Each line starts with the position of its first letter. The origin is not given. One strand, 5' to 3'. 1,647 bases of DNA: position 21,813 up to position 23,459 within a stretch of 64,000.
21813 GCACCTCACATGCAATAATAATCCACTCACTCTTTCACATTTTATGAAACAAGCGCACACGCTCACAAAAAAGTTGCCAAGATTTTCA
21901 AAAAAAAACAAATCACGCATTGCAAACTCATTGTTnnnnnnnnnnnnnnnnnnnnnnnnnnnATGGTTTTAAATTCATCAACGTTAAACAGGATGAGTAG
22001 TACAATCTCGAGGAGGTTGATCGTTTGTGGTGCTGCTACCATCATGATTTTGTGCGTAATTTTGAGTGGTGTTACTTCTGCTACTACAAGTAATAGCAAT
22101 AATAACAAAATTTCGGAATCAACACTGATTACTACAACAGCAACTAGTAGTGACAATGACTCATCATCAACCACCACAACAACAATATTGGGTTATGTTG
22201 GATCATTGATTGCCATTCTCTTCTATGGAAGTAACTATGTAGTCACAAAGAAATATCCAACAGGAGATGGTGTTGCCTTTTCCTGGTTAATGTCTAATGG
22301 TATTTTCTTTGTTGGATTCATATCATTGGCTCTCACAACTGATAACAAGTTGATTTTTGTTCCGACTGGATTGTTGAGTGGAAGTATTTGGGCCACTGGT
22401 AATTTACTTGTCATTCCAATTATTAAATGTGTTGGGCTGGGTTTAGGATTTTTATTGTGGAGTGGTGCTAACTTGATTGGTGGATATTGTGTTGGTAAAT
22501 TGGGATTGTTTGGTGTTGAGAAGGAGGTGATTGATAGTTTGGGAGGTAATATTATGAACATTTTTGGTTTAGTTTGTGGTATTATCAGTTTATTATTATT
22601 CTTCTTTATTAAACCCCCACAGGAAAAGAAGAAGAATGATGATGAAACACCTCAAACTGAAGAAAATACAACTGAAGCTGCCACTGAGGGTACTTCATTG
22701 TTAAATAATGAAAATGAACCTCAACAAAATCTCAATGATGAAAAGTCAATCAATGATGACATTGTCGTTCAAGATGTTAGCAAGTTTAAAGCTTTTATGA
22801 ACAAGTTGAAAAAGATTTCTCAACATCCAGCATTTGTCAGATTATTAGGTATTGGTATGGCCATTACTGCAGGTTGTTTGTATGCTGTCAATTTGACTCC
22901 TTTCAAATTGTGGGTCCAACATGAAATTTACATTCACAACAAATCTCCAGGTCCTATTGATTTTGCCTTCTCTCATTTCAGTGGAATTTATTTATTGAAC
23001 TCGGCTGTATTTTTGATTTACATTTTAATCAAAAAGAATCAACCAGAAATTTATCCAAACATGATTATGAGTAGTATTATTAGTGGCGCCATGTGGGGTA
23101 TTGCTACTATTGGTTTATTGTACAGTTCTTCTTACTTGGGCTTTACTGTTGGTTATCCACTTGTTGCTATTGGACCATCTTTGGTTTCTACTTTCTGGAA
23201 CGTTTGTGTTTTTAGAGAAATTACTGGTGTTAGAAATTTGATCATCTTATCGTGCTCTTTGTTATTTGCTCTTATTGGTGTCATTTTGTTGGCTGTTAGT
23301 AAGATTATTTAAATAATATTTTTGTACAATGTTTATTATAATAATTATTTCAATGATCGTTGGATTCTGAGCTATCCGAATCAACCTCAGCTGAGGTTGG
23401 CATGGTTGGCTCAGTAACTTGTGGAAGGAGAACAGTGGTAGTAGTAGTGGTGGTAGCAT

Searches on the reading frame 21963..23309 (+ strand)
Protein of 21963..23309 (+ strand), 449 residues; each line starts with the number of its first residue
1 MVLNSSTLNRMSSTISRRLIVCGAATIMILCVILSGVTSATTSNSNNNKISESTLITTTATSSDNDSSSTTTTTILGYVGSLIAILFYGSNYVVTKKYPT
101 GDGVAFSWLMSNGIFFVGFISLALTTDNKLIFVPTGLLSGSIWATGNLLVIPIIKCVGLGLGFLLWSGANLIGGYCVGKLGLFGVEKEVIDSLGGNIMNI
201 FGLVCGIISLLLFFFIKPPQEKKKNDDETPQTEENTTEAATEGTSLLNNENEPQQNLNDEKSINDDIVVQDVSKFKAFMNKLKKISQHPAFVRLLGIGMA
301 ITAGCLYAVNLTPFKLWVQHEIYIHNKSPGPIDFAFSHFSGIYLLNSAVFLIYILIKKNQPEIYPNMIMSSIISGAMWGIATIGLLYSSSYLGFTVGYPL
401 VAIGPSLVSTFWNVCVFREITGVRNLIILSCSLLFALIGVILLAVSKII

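Call 31: list_cluster_members(proteins=[window:21963-23309:+, window:12907-15267:+, window:18659-21361:+, window:18680-21361:+, window:18812-21361:+, window:25096-26076:-, window:26759-27610:+, window:3407-4282:+, window:28899-29660:+, window:52018-53076:+])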
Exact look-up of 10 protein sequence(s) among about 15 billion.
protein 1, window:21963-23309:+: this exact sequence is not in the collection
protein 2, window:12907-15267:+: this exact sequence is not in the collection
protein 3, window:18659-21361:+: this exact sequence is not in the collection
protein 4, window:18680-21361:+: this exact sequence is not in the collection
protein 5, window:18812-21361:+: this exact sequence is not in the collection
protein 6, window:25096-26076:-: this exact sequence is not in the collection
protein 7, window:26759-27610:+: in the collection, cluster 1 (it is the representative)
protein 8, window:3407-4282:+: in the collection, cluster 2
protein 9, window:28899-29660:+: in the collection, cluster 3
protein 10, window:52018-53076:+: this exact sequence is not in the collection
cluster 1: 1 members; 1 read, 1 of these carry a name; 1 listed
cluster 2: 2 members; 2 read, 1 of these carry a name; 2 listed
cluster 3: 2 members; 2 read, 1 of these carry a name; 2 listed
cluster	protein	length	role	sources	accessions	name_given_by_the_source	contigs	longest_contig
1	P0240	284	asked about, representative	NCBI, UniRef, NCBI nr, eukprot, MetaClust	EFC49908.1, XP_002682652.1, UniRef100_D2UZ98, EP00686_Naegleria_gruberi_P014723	predicted protein [Naegleria gruberi] | Predicted protein n=1 Tax=Naegleria gruberi TaxID=5762 RepID=D2UZ98_NAEGR | uncharacterized protein NAEGRDRAFT_45426 [Naegleria gruberi]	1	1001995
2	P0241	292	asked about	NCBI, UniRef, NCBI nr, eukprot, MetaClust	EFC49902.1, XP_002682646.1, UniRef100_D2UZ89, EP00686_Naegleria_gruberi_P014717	predicted protein [Naegleria gruberi] | Predicted protein n=1 Tax=Naegleria gruberi TaxID=5762 RepID=D2UZ89_NAEGR | uncharacterized protein NAEGRDRAFT_61850 [Naegleria gruberi]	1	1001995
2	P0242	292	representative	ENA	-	-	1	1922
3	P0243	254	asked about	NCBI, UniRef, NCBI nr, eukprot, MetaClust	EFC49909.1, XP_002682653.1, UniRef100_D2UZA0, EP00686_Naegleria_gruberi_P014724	hypothetical protein NAEGRDRAFT_56610 [Naegleria gruberi] | Cilia- and flagella-associated protein 418 n=1 Tax=Naegleria gruberi TaxID=5762 ... | uncharacterized protein NAEGRDRAFT_56610 [Naegleria gruberi]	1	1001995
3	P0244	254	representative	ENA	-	-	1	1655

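Call 32: find_encoding_contigs(protein=P0240, flank=10000, max_places=3)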
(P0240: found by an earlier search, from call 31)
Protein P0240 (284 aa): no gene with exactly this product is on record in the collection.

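Call 40: search_protein_families(library=pfam, proteins=[window:21963-23309:+], max_evalue=0.00001)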
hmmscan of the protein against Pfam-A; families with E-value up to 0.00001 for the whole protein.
window:21963-23309:+ (449 aa): 2 families
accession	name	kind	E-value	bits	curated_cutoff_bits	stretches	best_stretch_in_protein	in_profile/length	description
PF07857.17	TMEM144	-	8.8e-77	258.8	26.2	1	75-447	1-332/332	Transmembrane family, TMEM144 of transporters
PF06800.18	Sugar_transport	-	2.3e-09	37.5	26.3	1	352-445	39-132/280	Sugar transport protein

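Call 58: find_encoding_contigs(protein=P0242, flank=3000, max_places=3)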
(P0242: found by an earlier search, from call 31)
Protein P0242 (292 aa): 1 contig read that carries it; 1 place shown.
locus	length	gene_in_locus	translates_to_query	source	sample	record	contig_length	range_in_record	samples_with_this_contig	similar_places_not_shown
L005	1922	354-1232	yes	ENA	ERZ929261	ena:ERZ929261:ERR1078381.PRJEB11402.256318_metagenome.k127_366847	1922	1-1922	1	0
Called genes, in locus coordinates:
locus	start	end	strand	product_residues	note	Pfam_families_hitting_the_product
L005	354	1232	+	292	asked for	PF00036:EF-hand_1 (faint), PF13405:EF-hand_6 (faint), PF13499:EF-hand_7, PF13202:EF-hand_5 (weak)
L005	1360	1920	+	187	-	?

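Call 60: find_encoding_contigs(protein=P0244, flank=3000, max_places=3)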
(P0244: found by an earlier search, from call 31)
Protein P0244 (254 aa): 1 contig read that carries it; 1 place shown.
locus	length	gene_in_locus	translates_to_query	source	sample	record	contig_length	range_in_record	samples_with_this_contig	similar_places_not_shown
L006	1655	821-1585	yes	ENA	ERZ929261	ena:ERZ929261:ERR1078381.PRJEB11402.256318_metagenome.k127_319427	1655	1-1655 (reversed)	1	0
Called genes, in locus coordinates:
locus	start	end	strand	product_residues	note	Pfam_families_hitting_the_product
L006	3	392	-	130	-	?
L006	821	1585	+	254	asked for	PF14996:RMP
